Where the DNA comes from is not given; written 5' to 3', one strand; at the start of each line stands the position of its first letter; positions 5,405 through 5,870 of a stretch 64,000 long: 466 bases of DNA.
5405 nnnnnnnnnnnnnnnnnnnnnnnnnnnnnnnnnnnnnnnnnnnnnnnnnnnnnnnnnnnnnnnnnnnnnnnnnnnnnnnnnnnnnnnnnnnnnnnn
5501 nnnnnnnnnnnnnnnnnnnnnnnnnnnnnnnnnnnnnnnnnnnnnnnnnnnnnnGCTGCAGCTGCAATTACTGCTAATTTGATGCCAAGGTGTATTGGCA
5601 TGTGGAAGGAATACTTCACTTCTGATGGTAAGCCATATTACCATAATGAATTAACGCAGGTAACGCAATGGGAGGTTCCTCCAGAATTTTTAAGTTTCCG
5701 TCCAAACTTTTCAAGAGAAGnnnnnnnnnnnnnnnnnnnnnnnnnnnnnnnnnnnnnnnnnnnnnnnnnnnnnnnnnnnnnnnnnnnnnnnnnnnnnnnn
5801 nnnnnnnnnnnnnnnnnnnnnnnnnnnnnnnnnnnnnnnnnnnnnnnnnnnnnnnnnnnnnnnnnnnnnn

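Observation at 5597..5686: WW domain embedded in a CELF/Bruno-like three-RRM protein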

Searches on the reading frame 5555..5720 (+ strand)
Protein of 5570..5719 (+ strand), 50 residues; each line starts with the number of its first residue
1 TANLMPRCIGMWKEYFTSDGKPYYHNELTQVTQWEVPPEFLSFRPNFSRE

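Call 4: search_protein_families(library=pfam, proteins=[window:5570-5720:+], max_evalue=1)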
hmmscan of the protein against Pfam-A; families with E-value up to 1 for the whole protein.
window:5570-5720:+ (50 aa): 3 families
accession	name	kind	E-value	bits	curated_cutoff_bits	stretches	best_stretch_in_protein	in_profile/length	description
PF00397.32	WW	-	4.7e-12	46.2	26.9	1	12-37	5-31/31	WW domain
PF23517.1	WW_TCERG1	-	0.00083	19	70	1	15-40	18-43/55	TCERG1 WW domain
PF23518.1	WW_2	-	0.046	13.7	27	1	16-33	16-33/36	WW domain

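Call 5: search_solved_structures(query=window:5570-5719:+, max_evalue=1, show_alignments=3)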
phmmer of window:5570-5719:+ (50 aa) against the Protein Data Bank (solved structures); distinct sequences matched with E-value up to 1: 106 (the best 60 are shown).
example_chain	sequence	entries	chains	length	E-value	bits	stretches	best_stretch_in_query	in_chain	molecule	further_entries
1o6w_A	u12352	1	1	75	7.2e-12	47.9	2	10-44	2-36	PRE-MRNA PROCESSING PROTEIN PRP40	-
8pxw_A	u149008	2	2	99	3.7e-11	45.7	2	4-40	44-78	Pre-mRNA-processing factor 40 homolog A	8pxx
7abf_A4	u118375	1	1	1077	8e-11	44.7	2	8-40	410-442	Transcription elongation regulator 1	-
7abg_A4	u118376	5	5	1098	8.6e-11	44.6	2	8-40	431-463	Transcription elongation regulator 1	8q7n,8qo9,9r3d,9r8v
2l5f_A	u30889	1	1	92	2.2e-10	43.3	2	4-40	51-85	Pre-mRNA-processing factor 40 homolog A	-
6n7p_J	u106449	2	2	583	1.2e-09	41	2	10-44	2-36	Pre-mRNA-processing protein PRP40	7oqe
2jxw_A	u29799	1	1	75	1.7e-07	34.3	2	10-40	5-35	WW domain-binding protein 4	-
5o9z_Q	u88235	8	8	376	4e-07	33.1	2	10-40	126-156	WW domain-binding protein 4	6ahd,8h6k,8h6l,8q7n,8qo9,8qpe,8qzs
2n4s_A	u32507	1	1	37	9.6e-07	31.9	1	8-40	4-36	Transcription elongation regulator 1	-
2n4r_A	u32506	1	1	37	1.8e-06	31.1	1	8-40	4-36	Transcription elongation regulator 1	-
2n4v_A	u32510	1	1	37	2.4e-06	30.7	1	8-40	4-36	Transcription elongation regulator 1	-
2n4u_A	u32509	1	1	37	2.6e-06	30.6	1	8-40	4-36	Transcription elongation regulator 1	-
1e0l_A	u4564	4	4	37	3.4e-06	30.2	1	8-40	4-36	FORMIN BINDING PROTEIN | Transcription elongation regulator 1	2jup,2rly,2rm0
2n4w_A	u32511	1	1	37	3.7e-06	30.1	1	8-40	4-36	Transcription elongation regulator 1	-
2n4t_A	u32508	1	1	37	4.8e-06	29.8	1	8-40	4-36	Transcription elongation regulator 1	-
1zr7_A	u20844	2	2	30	0.0012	22.2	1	10-38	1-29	huntingtin-interacting protein HYPA/FBP11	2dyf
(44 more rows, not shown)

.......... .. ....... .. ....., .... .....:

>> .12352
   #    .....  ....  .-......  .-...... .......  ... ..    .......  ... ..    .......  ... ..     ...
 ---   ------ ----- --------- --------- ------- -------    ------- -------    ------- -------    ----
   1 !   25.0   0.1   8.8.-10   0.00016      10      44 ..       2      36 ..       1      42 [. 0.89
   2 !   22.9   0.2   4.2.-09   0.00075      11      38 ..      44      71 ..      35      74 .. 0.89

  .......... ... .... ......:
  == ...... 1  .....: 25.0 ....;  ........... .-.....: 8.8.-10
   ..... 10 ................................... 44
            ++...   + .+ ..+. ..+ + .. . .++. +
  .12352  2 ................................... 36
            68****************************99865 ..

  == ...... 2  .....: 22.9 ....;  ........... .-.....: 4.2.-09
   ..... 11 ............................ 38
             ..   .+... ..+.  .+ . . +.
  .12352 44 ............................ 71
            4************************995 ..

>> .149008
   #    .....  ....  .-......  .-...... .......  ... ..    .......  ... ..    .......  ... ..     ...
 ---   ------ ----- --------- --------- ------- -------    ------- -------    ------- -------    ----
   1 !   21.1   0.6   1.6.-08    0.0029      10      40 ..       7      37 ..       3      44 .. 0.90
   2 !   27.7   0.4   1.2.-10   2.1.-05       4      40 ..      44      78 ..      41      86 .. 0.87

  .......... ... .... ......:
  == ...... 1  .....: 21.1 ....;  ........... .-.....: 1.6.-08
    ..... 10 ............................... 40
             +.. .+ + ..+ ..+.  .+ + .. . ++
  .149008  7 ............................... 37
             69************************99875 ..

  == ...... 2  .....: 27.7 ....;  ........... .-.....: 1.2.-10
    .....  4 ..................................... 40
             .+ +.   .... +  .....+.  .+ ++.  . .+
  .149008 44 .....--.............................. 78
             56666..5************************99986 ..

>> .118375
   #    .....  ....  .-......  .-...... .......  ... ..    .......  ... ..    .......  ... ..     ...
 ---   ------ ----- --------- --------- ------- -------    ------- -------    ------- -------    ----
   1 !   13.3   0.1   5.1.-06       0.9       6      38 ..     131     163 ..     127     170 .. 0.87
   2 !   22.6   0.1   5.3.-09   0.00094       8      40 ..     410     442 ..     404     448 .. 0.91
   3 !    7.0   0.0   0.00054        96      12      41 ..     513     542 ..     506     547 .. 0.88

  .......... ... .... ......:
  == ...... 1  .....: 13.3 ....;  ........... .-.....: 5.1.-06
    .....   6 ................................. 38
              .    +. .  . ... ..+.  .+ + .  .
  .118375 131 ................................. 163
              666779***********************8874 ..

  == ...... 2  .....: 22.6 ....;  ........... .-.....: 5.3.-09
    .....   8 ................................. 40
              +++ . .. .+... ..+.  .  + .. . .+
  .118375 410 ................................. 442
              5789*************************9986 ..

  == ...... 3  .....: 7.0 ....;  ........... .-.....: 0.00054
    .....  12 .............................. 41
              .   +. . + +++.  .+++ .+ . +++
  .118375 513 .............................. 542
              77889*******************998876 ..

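Call 46: predict_structure(alignment_id=A2)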
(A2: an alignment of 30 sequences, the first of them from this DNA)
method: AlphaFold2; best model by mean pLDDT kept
length: 50 residues; sequences in the alignment: 30
mean_pLDDT: 79.7   pTM: 0.57
mean pLDDT of the five models: 79.7, 79.1, 78.5, 77.7, 77.0
residues with pLDDT >= 90: 16; 70-90: 22; 50-70: 8; < 50: 4
segments of 3 or more residues with pLDDT < 50: 1-4
pLDDT, mean of each block of 10 residues (from residue 1): 53 87 87 91 81
secondary structure, 60 per line:
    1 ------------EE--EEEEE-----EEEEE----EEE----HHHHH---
elements in order: E17-21 E27-31 E36-38 H43-47

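Call 49: fold_search(model_id=the predicted structure, library=pdb)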
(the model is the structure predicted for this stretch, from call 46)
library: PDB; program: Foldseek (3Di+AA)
matches with E <= 10: 540; with E <= 0.001: 0
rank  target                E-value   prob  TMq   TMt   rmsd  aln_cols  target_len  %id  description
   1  8pxw_MODEL_1_A        1.2e-02  1.00  0.61  0.32   0.7        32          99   44  Structure of the WW domain tandem of PRPF40A (released 2024-04-03)
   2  7lp3_A                3.3e-02  1.00  0.55  0.73   3.6        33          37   36  Structure of Nedd4L WW3 domain (released 2021-07-28)
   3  2n4r_MODEL_1_A        3.7e-02  1.00  0.61  0.80   3.0        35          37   43  NMR structure of Fbp28 WW domain L453D mutant (released 2015-10-21)
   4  2n4t_MODEL_1_A        3.7e-02  1.00  0.56  0.74   2.2        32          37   47  NMR structure of Fbp28 WW domain L453W mutant (released 2015-10-21)
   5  1eg3                  4.0e-02  1.00  0.58  0.12   1.1        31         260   35  STRUCTURE OF A DYSTROPHIN WW DOMAIN FRAGMENT IN COMPLEX WITH A BETA-DYSTROGLYCAN PEPTIDE (released 2000-08-23)
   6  1o6w_MODEL_1_A        4.2e-02  1.00  0.50  0.34   0.9        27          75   48  Solution Structure of the Prp40 WW Domain Pair of the Yeast Splicing Factor Prp40 (released 2002-12-04)
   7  5dws_A                4.5e-02  1.00  0.56  0.74   2.0        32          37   34  Crystal Structure of ITCH WW3 domain in complex with TXNIP peptide (released 2015-10-14)
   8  5dws_C                4.5e-02  0.99  0.54  0.64   5.3        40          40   30  Crystal Structure of ITCH WW3 domain in complex with TXNIP peptide (released 2015-10-14)
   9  1zr7_MODEL_1_A        5.1e-02  1.00  0.56  0.88   0.7        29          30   41  Solution structure of the first WW domain of FBP11 (released 2006-05-30)
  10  2dk7_MODEL_1_A        5.5e-02  0.99  0.57  0.41   5.0        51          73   18  Solution structure of WW domain in transcription elongation regulator 1 (released 2007-04-24)
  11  2ysd_MODEL_1_A        5.8e-02  0.97  0.52  0.46  12.7        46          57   26  Solution structure of the first WW domain from the human membrane-associated guanylate kinase, WW and PDZ doma (released 2007-10-09)
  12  3kce                  6.2e-02  1.00  0.51  0.19   2.4        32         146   34  Structure-guided design of alpha-amino acid-derived Pin1 inhibitors (released 2009-12-22)
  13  6jk0                  6.2e-02  0.99  0.55  0.26  10.2        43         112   30  Crystal Structure of YAP1 and Dendrin complex (released 2019-09-25)
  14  5dws_E                6.6e-02  1.00  0.56  0.77   2.1        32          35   34  Crystal Structure of ITCH WW3 domain in complex with TXNIP peptide (released 2015-10-14)
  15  4rof_A                6.6e-02  1.00  0.55  0.74   3.9        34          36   32  Crystal Structure of WW3 domain of ITCH in complex with TXNIP peptide (released 2014-12-10)
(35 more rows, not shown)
